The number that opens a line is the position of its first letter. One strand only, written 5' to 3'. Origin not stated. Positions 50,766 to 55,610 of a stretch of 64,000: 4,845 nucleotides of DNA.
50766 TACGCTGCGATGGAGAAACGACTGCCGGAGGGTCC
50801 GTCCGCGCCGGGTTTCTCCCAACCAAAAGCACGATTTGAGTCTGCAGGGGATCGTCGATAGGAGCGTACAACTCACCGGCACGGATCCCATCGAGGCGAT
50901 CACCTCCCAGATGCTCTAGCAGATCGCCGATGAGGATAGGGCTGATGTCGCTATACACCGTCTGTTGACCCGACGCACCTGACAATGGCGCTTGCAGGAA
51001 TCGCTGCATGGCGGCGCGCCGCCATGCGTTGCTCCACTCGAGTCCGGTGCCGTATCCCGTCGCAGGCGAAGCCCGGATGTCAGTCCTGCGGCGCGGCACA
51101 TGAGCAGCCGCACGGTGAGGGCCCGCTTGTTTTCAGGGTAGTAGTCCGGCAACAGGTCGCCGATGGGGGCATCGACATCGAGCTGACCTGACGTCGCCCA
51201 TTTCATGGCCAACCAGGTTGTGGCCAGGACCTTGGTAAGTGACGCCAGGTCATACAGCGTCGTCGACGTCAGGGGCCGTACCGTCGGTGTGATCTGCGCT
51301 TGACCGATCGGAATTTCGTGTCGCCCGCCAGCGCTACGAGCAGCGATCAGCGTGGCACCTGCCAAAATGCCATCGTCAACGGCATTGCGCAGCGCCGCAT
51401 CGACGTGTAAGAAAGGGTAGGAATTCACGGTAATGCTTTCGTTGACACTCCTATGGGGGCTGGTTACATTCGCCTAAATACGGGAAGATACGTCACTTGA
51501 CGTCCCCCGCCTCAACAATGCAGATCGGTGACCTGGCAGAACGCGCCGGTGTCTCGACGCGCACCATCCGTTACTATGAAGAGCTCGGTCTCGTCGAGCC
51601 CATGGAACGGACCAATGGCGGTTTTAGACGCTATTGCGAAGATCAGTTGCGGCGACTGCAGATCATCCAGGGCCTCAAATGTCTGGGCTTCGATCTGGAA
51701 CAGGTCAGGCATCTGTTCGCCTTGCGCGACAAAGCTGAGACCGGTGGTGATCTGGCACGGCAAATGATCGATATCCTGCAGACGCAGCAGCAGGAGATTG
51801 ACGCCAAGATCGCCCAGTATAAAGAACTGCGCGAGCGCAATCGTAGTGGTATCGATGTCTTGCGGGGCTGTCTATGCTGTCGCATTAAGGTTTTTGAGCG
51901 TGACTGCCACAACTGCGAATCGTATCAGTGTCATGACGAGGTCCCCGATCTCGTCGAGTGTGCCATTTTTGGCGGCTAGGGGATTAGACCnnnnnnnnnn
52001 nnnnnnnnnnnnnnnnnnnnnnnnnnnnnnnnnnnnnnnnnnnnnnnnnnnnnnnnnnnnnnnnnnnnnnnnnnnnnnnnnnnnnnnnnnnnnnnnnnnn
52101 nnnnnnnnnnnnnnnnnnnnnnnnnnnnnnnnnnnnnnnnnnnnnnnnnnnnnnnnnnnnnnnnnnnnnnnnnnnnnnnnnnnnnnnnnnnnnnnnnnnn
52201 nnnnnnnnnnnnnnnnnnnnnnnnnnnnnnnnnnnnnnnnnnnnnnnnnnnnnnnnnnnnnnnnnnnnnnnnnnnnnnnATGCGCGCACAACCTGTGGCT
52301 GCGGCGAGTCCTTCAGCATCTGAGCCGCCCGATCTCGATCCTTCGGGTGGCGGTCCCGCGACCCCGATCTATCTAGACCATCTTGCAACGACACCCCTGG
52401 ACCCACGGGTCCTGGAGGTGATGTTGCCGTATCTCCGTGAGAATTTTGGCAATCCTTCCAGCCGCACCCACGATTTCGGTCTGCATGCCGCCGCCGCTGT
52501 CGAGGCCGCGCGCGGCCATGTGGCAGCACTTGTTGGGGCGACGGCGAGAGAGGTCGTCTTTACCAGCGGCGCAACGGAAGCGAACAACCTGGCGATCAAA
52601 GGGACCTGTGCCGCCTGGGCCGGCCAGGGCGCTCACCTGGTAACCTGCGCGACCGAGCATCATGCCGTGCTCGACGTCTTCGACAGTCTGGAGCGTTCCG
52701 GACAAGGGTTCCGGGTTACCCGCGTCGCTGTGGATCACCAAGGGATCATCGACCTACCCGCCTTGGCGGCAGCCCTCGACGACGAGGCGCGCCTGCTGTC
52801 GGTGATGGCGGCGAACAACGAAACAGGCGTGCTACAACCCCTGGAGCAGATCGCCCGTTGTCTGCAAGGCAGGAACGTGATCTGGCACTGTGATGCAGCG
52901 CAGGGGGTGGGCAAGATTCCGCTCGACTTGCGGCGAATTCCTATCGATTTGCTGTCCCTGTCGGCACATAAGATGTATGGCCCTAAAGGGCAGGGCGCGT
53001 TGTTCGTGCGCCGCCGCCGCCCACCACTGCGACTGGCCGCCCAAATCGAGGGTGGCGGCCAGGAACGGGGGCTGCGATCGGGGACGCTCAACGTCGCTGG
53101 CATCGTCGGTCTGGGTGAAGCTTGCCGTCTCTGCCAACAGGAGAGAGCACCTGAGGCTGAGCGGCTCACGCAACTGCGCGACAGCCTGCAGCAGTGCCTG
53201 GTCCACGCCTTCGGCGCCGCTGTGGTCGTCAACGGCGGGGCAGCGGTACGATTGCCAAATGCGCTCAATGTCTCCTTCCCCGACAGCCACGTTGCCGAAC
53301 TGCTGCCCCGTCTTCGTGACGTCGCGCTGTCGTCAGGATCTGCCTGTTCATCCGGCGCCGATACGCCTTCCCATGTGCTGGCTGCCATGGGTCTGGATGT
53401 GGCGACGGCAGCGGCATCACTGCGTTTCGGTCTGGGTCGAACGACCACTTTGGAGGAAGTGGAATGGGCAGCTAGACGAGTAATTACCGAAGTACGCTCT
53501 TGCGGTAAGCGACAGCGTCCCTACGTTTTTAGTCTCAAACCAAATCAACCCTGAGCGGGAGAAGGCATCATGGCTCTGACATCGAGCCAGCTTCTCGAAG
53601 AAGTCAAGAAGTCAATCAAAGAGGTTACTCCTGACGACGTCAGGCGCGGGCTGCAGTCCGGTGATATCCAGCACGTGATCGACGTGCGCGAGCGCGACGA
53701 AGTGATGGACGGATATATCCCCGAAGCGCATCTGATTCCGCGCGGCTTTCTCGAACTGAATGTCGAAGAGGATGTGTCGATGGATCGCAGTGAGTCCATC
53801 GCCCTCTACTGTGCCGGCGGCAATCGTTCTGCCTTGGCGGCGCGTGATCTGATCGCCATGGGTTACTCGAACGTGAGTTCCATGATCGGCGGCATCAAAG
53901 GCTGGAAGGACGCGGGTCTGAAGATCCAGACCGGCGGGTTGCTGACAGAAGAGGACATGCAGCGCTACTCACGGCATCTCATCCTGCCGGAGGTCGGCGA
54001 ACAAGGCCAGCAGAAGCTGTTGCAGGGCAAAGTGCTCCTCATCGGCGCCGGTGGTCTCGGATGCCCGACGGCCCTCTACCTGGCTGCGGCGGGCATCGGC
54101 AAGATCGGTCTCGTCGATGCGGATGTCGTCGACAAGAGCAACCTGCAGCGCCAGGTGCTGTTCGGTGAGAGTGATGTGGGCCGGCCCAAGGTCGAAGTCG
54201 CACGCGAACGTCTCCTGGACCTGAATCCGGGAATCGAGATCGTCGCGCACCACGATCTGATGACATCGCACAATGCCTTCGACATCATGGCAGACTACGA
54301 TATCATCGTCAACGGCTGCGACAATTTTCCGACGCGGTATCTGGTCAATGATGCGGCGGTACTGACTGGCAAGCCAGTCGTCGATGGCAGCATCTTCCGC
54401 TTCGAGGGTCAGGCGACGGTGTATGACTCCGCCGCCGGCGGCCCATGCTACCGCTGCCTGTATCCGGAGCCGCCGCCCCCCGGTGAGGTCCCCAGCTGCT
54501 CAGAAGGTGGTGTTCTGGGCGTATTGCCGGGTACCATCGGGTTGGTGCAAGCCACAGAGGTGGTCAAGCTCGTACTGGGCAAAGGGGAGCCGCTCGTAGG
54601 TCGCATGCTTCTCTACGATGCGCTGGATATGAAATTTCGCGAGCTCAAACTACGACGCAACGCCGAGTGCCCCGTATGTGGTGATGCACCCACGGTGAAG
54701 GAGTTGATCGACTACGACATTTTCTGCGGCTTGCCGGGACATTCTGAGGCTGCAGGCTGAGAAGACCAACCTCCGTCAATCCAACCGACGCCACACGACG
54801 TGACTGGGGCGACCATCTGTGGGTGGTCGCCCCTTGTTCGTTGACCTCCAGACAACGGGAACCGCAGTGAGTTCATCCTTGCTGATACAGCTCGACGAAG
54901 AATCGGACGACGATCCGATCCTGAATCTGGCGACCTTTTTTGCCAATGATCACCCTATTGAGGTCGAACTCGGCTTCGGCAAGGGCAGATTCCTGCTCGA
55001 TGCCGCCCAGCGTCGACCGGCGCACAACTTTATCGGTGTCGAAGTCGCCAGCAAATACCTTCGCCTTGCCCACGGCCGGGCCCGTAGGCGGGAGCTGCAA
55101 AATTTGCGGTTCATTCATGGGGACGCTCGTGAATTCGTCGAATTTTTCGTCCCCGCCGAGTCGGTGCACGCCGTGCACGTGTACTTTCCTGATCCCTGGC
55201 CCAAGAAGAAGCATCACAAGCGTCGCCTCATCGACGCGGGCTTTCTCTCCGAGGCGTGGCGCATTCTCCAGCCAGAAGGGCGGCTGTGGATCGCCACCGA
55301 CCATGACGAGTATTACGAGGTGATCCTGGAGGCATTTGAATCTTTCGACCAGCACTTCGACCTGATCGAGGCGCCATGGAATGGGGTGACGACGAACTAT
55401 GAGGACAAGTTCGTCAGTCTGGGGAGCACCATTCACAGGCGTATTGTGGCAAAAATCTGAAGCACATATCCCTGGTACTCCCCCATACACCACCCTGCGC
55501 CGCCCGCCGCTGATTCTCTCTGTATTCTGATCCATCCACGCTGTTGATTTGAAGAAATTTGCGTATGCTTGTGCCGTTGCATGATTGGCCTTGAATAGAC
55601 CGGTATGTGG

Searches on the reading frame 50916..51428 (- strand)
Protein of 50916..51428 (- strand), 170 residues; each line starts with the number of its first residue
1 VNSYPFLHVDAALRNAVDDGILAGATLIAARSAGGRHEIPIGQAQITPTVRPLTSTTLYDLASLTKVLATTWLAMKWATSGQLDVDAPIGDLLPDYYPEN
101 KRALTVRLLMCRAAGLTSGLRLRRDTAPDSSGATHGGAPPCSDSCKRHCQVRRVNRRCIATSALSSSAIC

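Call 32: search_protein_families(library=pfam, proteins=[window:50916-51428:-], max_evalue=0.001)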
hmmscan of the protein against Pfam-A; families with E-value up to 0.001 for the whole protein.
window:50916-51428:- (170 aa): 1 family
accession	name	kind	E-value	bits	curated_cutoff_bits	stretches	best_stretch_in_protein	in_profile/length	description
PF00144.29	Beta-lactamase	-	4.1e-12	46.4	27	1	10-120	2-110/329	Beta-lactamase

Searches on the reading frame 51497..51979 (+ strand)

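Call 32: search_protein_families(library=pfam, proteins=[window:51497-51979:+], max_evalue=0.001)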
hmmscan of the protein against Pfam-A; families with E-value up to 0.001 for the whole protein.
window:51497-51979:+ (160 aa): 3 families
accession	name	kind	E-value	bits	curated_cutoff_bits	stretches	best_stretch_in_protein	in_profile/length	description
PF13411.12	MerR_1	-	4.6e-18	65.5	21.6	1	8-74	1-66/69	MerR HTH family regulatory protein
PF00376.29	MerR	-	2.8e-15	56.3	28.2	1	10-46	2-38/38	MerR family regulatory protein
PF09278.17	MerR-DNA-bind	-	7.6e-09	36.5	25.4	1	51-113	1-60/65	MerR, DNA binding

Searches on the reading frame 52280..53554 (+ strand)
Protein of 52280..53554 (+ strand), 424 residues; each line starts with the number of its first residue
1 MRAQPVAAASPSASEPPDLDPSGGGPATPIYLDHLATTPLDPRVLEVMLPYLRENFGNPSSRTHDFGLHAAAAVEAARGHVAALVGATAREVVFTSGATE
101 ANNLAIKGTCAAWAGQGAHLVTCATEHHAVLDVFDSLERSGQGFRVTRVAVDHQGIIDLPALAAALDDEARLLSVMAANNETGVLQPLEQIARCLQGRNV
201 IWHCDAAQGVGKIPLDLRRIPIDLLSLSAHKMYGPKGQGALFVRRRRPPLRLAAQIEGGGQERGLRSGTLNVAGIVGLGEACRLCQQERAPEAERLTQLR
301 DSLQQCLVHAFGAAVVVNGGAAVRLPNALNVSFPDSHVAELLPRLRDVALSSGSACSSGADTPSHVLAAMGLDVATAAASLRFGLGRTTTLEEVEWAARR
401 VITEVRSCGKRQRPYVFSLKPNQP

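Call 32: search_protein_families(library=pfam, proteins=[window:52280-53554:+], max_evalue=0.001)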
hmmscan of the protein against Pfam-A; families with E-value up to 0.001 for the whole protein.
window:52280-53554:+ (424 aa): 1 family
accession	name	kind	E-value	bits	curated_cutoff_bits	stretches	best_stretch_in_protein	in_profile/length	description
PF00266.25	Aminotran_5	-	2.7e-72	244.2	21.5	1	30-395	1-369/371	Aminotransferase class-V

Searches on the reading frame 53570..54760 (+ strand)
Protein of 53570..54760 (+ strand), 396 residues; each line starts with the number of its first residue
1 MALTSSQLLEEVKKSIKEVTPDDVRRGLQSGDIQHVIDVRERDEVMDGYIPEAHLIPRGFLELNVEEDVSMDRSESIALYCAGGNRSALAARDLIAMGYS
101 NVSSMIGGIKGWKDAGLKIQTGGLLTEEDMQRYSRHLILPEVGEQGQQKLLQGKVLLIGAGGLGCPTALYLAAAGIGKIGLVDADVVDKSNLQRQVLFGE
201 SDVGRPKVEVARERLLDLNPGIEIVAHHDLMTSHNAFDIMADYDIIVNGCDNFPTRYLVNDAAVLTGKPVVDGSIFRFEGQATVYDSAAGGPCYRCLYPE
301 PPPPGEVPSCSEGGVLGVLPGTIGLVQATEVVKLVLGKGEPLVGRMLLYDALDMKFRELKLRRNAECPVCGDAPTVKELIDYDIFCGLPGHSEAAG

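Call 32: search_protein_families(library=pfam, proteins=[window:53570-54760:+], max_evalue=0.001)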
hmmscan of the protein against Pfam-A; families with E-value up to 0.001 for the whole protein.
window:53570-54760:+ (396 aa): 2 families
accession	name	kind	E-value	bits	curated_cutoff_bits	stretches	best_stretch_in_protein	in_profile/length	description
PF00899.27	ThiF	-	2.3e-85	286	28.1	1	133-369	1-238/238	ThiF family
PF00581.25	Rhodanese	-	5.6e-17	62.5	22.2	1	20-114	1-101/102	Rhodanese-like domain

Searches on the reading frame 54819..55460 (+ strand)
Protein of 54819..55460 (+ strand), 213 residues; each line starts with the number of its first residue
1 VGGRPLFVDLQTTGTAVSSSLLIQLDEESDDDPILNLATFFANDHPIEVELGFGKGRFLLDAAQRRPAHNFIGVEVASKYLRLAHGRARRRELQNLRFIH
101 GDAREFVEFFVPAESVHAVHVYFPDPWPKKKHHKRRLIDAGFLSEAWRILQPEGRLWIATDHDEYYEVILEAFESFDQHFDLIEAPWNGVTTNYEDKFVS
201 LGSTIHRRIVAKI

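Call 33: search_protein_families(library=pfam, proteins=[window:54819-55460:+], max_evalue=0.001)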
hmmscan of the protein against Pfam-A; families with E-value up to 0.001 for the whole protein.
window:54819-55460:+ (213 aa): 6 families
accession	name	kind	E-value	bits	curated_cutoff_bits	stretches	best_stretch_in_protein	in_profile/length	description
PF02390.23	Methyltransf_4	-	1.1e-41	142.6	24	1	45-207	2-172/173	Putative methyltransferase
PF13649.12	Methyltransf_25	-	2.5e-09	38.2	27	1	50-154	3-97/97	Methyltransferase domain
PF08241.18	Methyltransf_11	-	3.7e-07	31.1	21.2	1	50-158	2-95/95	Methyltransferase domain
PF13847.12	Methyltransf_31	-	3.8e-07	30.3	27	1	49-159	8-110/145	Methyltransferase domain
PF05175.20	MTS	-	0.00013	22.1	23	1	49-175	36-156/170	Methyltransferase small domain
PF24675.1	NpmA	-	0.00028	20.7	60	1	41-124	20-105/214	16S rRNA (adenine(1408)-N(1))-methyltransferase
